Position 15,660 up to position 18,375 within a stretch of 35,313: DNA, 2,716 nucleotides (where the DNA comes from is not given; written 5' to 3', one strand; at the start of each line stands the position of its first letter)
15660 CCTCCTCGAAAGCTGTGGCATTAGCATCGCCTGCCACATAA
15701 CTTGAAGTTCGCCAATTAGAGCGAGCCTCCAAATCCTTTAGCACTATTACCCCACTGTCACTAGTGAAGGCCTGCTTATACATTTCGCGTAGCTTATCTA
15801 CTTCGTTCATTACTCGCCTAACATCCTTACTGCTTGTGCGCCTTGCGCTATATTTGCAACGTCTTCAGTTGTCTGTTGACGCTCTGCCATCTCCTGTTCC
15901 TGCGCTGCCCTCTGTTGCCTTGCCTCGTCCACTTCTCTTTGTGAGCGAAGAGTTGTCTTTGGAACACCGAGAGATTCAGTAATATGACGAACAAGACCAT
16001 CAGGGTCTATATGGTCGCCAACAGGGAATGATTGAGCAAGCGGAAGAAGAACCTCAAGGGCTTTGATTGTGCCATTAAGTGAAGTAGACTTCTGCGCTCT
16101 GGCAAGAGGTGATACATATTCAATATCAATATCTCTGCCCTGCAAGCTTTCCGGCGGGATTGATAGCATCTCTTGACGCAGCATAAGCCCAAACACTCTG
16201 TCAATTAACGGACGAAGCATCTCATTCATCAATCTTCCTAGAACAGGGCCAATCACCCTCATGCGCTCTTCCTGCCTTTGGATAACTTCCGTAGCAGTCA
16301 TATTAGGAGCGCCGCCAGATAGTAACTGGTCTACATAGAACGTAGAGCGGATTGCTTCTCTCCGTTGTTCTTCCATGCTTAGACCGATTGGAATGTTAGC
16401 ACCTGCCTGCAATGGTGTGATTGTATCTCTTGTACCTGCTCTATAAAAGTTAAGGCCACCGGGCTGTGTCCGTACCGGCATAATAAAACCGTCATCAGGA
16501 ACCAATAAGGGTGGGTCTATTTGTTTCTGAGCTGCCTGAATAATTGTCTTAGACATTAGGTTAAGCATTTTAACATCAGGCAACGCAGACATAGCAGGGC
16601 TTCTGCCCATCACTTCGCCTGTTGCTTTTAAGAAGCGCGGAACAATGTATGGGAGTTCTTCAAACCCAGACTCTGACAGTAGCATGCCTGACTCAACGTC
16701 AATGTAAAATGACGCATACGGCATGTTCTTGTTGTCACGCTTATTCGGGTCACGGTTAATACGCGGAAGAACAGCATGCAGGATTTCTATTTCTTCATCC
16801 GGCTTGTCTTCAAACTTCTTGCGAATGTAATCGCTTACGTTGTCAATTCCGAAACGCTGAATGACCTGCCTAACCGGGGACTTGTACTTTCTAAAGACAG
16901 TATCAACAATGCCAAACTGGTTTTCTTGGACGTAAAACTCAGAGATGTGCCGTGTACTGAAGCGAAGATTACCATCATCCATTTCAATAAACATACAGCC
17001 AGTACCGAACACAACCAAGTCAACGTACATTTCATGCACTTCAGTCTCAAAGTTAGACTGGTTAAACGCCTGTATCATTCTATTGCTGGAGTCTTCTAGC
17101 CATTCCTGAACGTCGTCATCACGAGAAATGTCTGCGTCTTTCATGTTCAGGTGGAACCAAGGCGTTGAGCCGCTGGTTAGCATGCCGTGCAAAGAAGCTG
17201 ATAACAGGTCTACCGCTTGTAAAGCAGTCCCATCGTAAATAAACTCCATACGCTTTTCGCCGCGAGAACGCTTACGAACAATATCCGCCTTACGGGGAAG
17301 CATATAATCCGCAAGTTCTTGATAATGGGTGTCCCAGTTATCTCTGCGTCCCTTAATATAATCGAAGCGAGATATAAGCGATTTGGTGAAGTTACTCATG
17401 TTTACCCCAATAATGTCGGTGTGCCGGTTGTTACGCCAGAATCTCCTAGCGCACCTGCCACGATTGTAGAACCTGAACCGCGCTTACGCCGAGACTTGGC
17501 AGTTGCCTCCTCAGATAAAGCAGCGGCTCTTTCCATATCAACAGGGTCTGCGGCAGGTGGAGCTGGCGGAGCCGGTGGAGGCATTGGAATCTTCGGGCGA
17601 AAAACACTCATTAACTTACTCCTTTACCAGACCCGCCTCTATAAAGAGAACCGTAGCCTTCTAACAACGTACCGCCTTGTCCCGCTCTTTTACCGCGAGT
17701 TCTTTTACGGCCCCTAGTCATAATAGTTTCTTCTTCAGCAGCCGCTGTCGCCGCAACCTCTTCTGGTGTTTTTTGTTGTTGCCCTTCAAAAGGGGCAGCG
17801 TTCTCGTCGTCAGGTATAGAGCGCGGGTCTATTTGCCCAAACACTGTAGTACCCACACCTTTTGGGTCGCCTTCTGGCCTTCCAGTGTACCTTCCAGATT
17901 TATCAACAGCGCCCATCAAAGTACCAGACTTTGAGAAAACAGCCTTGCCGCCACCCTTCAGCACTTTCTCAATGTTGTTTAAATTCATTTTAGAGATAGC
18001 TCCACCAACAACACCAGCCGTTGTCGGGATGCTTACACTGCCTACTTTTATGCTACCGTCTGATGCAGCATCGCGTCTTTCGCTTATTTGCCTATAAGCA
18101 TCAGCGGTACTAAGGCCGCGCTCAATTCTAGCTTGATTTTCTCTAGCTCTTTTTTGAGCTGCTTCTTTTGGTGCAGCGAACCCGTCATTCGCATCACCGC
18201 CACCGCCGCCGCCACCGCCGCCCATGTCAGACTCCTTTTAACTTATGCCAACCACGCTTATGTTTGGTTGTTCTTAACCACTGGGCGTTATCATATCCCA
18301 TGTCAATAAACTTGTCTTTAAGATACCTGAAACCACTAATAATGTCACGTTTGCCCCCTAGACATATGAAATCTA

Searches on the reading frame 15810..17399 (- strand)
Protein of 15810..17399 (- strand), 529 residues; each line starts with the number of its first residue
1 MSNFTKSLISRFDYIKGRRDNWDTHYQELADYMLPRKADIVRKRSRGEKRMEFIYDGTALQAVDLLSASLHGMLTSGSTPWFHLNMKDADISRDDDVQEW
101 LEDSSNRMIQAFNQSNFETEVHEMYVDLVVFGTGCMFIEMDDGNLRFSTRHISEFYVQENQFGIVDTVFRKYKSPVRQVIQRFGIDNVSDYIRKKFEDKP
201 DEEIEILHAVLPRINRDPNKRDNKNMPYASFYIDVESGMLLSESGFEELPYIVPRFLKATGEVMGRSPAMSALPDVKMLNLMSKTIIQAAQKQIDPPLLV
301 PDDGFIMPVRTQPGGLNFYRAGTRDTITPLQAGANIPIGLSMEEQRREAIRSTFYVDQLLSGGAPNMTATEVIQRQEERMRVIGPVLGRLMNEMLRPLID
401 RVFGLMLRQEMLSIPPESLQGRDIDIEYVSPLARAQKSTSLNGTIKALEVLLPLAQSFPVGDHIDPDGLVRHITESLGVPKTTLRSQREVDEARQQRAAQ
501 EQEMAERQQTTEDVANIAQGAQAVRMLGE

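Call 3: search_protein_families(library=pfam, proteins=[window:15810-17399:-], max_evalue=1)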
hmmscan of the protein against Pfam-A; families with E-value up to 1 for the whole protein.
window:15810-17399:- (529 aa): 2 families
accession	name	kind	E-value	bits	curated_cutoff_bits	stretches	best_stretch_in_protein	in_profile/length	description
PF12236.14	Head-tail_con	-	1.2e-152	509.2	27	1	6-482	2-487/489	Bacteriophage head to tail connecting protein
PF01348.27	Intron_maturas2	-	0.076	13.4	20.8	1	164-202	82-120/140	Type II intron maturase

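Call 4: search_protein_families(library=phrogs, proteins=[window:15810-17399:-], max_evalue=0.1)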
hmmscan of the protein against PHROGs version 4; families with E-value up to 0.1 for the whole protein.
window:15810-17399:- (529 aa): 6 families
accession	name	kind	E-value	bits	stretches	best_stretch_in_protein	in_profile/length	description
phrog_332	-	connector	3.6e-157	525.1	1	1-519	7-543/560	head-tail adaptor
phrog_21643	-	unknown function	1.8e-51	175.8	1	282-521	7-250/268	-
phrog_21528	-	unknown function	8.5e-51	173.6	1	7-218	5-221/224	-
phrog_449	-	connector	1.3e-45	156.9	1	4-522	4-513/520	head-tail adaptor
phrog_3112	-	head and packaging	0.011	17.6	1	468-523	21-79/104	virion structural protein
phrog_37700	-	unknown function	0.02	15.9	1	89-149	88-144/145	-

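Call 22: search_dna_similar(query=window:15810-17399:-, collection=phages, mode=protein, max_rows=25, max_evalue=1e-10)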
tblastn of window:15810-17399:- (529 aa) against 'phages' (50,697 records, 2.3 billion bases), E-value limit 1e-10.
Records with a match: 257; places in all: 258; records where one place covers at least 80% of the query: 253.
Best place of each record, by identity: <60% 257.
By first word of the organism name: Vibrio 95; Pelagibacter 23; Pseudomonas 16; Escherichia 15; Xanthomonas 15; Caudoviricetes 12; Salmonella 12; Liberibacter 12; Acinetobacter 6; Bordetella 5; and 22 more.
By host as written in the record: - 100; Candidatus Pelagibacter ubique HTCC1062 14; Vibrio cholerae 2095 9; Vibrio cholerae 7; Xanthomonas albilineans CFBP2523 6; Pseudomonas aeruginosa PA14 5; Vibrio splendidus 5; Candidatus Pelagibacter sp. HTCC1062 4; and 73 more.
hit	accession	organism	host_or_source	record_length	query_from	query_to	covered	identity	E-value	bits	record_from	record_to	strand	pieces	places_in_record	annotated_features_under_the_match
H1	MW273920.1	Pelagibacter phage HTVC024P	Candidatus Pelagibacter sp. HTCC1062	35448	2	485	91%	58.6%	0e+0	603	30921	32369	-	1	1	head-tail connector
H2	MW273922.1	Pelagibacter phage HTVC034P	Candidatus Pelagibacter sp. HTCC1062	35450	2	486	92%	58.4%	0e+0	612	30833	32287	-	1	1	head-tail connector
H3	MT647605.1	Pelagibacter phage Lederberg EXVC029P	Candidatus Pelagibacter ubique HTCC1062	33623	2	485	91%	57.9%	0e+0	593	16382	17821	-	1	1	putative head-tail connector protein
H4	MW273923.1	Pelagibacter phage HTVC035P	Candidatus Pelagibacter sp. HTCC1062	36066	2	485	91%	57.5%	0e+0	587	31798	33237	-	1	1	head-tail connector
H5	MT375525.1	Pelagibacter phage Greip EXVC021P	Candidatus Pelagibacter ubique HTCC1062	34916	2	485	91%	57.3%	0e+0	597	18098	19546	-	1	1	head-tail connector protein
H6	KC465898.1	Pelagibacter phage HTVC010P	Candidatus Pelagibacter ubique HTCC1062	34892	2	486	92%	57.0%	0e+0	605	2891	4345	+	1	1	head-tail connector protein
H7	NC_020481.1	Pelagibacter phage HTVC010P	Candidatus Pelagibacter ubique HTCC1062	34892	2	486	92%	57.0%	0e+0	605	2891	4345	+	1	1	head-tail adaptor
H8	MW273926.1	Pelagibacter phage HTVC204P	Candidatus Pelagibacter sp. FZCC0015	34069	2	486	92%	57.0%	0e+0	597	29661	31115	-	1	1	head-tail connector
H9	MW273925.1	Pelagibacter phage HTVC203P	Candidatus Pelagibacter sp. FZCC0015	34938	2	485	91%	57.1%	0e+0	591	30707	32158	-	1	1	head-tail connector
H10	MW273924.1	Pelagibacter phage HTVC100P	Candidatus Pelagibacter sp. HTCC7211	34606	2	486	92%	56.8%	0e+0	587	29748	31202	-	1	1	head-tail connector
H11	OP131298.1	Pelagibacter phage Skadi-11 EXVC111P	Candidatus Pelagibacter ubique HTCC1062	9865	2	480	91%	56.7%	6e-179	646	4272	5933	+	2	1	head-tail connector/portal protein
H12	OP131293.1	Pelagibacter phage Skadi-5 EXVC105P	Candidatus Pelagibacter ubique HTCC1062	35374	2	485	91%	55.9%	0e+0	581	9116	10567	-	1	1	head-tail connector/portal protein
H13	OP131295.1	Pelagibacter phage Skadi-10 EXVC110P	Candidatus Pelagibacter ubique HTCC1062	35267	2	485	91%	55.9%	0e+0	581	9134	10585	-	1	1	head-tail connector/portal protein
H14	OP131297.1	Pelagibacter phage Skadi-3 EXVC103P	Candidatus Pelagibacter ubique HTCC1062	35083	2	485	91%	55.9%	0e+0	581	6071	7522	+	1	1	head-tail connector/portal protein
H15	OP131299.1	Pelagibacter phage Skadi-2 EXVC102P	Candidatus Pelagibacter ubique HTCC1062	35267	2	485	91%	55.9%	0e+0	581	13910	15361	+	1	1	head-tail connector/portal protein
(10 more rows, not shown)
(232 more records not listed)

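Call 24: get_annotated_region(hit=H6, flank=4500)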
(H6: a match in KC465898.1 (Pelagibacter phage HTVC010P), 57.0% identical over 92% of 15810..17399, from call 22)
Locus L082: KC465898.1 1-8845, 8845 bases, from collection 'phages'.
description: Pelagibacter phage HTVC010P, complete genome.
organism: Pelagibacter phage HTVC010P (NCBI taxid 1283077)
taxonomy: Viruses; Duplodnaviria; Heunggongvirae; Uroviricota; Caudoviricetes
host: Candidatus Pelagibacter ubique HTCC1062; source: -; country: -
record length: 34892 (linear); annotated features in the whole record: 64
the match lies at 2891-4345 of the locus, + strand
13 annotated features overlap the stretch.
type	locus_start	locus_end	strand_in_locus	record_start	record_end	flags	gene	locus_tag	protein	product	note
CDS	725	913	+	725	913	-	-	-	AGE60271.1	hypothetical protein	-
CDS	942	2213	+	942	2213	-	-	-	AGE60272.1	phage terminase large subunit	-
CDS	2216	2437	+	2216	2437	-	-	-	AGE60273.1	hypothetical protein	-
CDS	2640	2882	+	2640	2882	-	-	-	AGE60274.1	hypothetical protein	-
CDS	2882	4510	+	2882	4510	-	-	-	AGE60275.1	head-tail connector protein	-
CDS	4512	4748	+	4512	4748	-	-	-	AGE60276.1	hypothetical protein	-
CDS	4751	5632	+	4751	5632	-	-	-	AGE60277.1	hypothetical protein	-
CDS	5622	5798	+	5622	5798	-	-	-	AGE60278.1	hypothetical protein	-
CDS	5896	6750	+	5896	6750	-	-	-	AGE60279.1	putative major capsid protein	structural protein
CDS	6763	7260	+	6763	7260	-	-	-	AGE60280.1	hypothetical protein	-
CDS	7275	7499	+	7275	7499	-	-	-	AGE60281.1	hypothetical protein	-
CDS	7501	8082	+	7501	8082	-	-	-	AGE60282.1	hypothetical protein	-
CDS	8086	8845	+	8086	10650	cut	-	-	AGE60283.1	putative tail tubular protein B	-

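Call 25: get_annotated_region(hit=H1, flank=4500)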
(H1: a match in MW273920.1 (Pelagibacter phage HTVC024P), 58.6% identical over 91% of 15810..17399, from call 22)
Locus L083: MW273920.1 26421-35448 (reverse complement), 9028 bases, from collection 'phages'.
description: Pelagibacter phage HTVC024P, complete genome.
organism: Pelagibacter phage HTVC024P (NCBI taxid 2796518)
taxonomy: Viruses; Duplodnaviria; Heunggongvirae; Uroviricota; Caudoviricetes
host: Candidatus Pelagibacter sp. HTCC1062; source: seawater; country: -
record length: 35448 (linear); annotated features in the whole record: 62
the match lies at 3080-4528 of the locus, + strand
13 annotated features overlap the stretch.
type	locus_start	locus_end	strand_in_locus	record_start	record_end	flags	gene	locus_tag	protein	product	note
CDS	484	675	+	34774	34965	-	-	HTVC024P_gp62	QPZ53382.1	hypothetical protein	-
CDS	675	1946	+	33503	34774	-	-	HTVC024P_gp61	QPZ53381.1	terminase large subunit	-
CDS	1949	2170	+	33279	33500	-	-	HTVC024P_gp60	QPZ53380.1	hypothetical protein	-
CDS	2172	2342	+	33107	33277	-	-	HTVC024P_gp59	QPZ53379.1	hypothetical protein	-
CDS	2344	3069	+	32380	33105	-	-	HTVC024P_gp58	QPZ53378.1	hypothetical protein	-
CDS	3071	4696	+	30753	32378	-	-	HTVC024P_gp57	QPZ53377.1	head-tail connector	-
CDS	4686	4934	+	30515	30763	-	-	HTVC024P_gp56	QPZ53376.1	hypothetical protein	-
CDS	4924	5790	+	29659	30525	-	-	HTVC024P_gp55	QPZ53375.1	putative capsid assembly protein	-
CDS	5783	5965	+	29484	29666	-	-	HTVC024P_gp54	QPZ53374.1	hypothetical protein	-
CDS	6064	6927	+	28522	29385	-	-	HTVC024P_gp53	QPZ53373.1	putative major capsid protein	-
CDS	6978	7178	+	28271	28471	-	-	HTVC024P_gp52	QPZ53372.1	hypothetical protein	-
CDS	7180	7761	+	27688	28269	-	-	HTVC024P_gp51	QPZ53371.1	putative tail tubular A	-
CDS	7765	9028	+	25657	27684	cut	-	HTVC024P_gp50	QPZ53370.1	putative tail tubular B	-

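Call 85: find_related_loci(query=L082:2882-4510:+, collection=viral_contigs, flank=4000)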
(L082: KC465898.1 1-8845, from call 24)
Query L082:2882-4510:+ (542 aa) in viral_contigs; peptide patterns used: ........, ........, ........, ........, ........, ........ (x = any residue, [..] = any of these).
600 stretches matched a pattern (row limit reached: there are more); 568 encode a relative of the query (tblastn E <= 1e-3); the best 80 are kept; 80 distinct loci.
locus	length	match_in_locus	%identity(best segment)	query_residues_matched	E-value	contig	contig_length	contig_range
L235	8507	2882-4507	100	1-542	0e+0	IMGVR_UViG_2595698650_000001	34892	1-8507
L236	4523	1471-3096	99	1-542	0e+0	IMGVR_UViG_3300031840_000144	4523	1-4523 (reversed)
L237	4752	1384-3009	95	1-542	0e+0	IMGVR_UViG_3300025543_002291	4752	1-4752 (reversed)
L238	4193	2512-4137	94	1-542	0e+0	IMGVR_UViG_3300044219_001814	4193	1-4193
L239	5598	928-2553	94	1-542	0e+0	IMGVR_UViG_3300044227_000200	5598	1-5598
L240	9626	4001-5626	95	1-542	0e+0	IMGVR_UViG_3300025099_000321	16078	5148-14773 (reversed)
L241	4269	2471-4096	95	1-542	0e+0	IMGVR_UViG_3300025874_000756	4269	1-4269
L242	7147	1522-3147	94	1-542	0e+0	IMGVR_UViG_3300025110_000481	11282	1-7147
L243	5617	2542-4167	94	1-542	0e+0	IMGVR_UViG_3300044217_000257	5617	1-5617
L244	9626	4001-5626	94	1-542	0e+0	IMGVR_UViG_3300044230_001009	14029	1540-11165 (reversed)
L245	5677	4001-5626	94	1-542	0e+0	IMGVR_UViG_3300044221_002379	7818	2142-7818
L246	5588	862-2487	94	1-542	0e+0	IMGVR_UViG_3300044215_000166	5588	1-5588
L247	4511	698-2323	94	1-542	0e+0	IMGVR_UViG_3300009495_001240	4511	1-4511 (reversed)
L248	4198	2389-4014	95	1-542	0e+0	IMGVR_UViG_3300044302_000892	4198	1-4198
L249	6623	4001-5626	94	1-542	0e+0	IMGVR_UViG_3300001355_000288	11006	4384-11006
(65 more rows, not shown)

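Call 111: find_related_loci(query=window:15810-17399:-, collection=viral_contigs, flank=4500)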
Query window:15810-17399:- (529 aa) in viral_contigs; peptide patterns used: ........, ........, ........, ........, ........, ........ (x = any residue, [..] = any of these).
539 stretches matched a pattern; 537 encode a relative of the query (tblastn E <= 1e-3); the best 80 are kept; 80 distinct loci.
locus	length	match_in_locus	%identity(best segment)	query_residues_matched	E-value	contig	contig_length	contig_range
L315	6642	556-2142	92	1-529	0e+0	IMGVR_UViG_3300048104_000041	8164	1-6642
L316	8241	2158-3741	85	1-528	0e+0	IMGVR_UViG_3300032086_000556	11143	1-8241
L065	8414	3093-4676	85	1-528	0e+0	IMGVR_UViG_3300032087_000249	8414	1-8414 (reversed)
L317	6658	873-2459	86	1-529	0e+0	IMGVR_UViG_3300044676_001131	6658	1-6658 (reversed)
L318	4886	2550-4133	84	1-528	0e+0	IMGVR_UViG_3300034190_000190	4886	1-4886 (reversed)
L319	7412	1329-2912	84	1-528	0e+0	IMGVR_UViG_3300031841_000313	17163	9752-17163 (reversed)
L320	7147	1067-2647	86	1-527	0e+0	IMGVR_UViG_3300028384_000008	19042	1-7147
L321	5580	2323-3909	85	1-529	0e+0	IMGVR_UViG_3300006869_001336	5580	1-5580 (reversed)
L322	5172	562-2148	85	1-529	0e+0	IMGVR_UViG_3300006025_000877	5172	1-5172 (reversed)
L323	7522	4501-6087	84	1-529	0e+0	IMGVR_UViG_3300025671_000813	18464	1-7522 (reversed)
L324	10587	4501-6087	84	1-529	0e+0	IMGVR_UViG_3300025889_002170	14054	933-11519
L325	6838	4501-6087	84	1-529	0e+0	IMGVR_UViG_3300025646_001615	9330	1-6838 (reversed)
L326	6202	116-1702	85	1-529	0e+0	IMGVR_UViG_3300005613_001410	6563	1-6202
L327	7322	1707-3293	84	1-529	0e+0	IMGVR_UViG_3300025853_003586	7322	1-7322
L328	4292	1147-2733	85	1-529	0e+0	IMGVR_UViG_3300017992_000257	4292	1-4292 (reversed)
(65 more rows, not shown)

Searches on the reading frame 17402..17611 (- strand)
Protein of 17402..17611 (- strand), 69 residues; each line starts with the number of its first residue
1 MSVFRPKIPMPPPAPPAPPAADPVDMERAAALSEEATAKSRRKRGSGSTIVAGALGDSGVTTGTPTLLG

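Call 3: search_protein_families(library=pfam, proteins=[window:17402-17611:-], max_evalue=1)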
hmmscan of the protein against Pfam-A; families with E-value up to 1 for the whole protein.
window:17402-17611:- (69 aa): 1 family
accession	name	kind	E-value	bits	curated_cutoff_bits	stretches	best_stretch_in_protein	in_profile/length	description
PF16101.10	PRIMA1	-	0.29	11.3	38.6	1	5-20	60-75/158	Proline-rich membrane anchor 1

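Call 4: search_protein_families(library=phrogs, proteins=[window:17402-17611:-], max_evalue=0.1)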
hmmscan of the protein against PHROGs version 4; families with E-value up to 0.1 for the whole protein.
window:17402-17611:- (69 aa): 1 family
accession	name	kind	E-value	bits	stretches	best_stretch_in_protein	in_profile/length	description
phrog_831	-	unknown function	7.2e-07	30.5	1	10-69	9-69/70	-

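Call 5: search_protein_families(library=ncbifam, proteins=[window:17402-17611:-], max_evalue=1)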
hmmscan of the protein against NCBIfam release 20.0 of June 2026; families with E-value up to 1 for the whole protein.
window:17402-17611:- (69 aa): 0 families

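Call 41: search_protein_families(library=phrogs, proteins=[window:17402-17611:-], max_evalue=1)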
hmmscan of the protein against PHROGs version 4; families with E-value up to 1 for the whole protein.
window:17402-17611:- (69 aa): 1 family
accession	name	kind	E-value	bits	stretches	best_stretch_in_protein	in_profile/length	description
phrog_831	-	unknown function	7.2e-07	30.5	1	10-69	9-69/70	-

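Call 116: search_protein_families(library=padloc, proteins=[window:17402-17611:-], max_evalue=0.01)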
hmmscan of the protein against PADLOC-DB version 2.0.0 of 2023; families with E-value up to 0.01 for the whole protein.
window:17402-17611:- (69 aa): 0 families

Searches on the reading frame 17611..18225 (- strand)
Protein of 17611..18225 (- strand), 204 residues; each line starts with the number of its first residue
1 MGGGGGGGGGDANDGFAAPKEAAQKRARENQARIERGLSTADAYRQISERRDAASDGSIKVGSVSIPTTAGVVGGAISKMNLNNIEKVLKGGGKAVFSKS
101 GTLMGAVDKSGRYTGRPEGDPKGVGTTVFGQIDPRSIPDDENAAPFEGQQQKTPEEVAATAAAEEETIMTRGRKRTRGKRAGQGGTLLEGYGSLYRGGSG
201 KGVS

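Call 3: search_protein_families(library=pfam, proteins=[window:17611-18225:-], max_evalue=1)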
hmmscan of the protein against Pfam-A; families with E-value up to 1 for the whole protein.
window:17611-18225:- (204 aa): 1 family
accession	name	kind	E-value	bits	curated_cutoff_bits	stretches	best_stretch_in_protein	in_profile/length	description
PF16096.10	FXR_C1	-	0.036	14.7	28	1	137-191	9-62/76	Fragile X-related 1 protein C-terminal region 2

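Call 4: search_protein_families(library=phrogs, proteins=[window:17611-18225:-], max_evalue=0.1)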
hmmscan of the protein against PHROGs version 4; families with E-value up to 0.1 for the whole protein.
window:17611-18225:- (204 aa): 1 family
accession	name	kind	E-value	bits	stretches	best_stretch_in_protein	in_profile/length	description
phrog_14870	-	unknown function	0.031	15.1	1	52-111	38-95/253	-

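Call 5: search_protein_families(library=ncbifam, proteins=[window:17611-18225:-], max_evalue=1)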
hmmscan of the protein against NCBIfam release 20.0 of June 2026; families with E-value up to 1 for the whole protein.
window:17611-18225:- (204 aa): 0 families

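Call 41: search_protein_families(library=phrogs, proteins=[window:17611-18225:-], max_evalue=1)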
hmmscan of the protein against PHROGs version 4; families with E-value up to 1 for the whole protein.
window:17611-18225:- (204 aa): 1 family
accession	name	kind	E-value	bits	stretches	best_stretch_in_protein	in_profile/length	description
phrog_14870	-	unknown function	0.031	15.1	1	52-111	38-95/253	-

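Call 116: search_protein_families(library=padloc, proteins=[window:17611-18225:-], max_evalue=0.01)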
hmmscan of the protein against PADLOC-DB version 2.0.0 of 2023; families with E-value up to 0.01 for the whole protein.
window:17611-18225:- (204 aa): 0 families
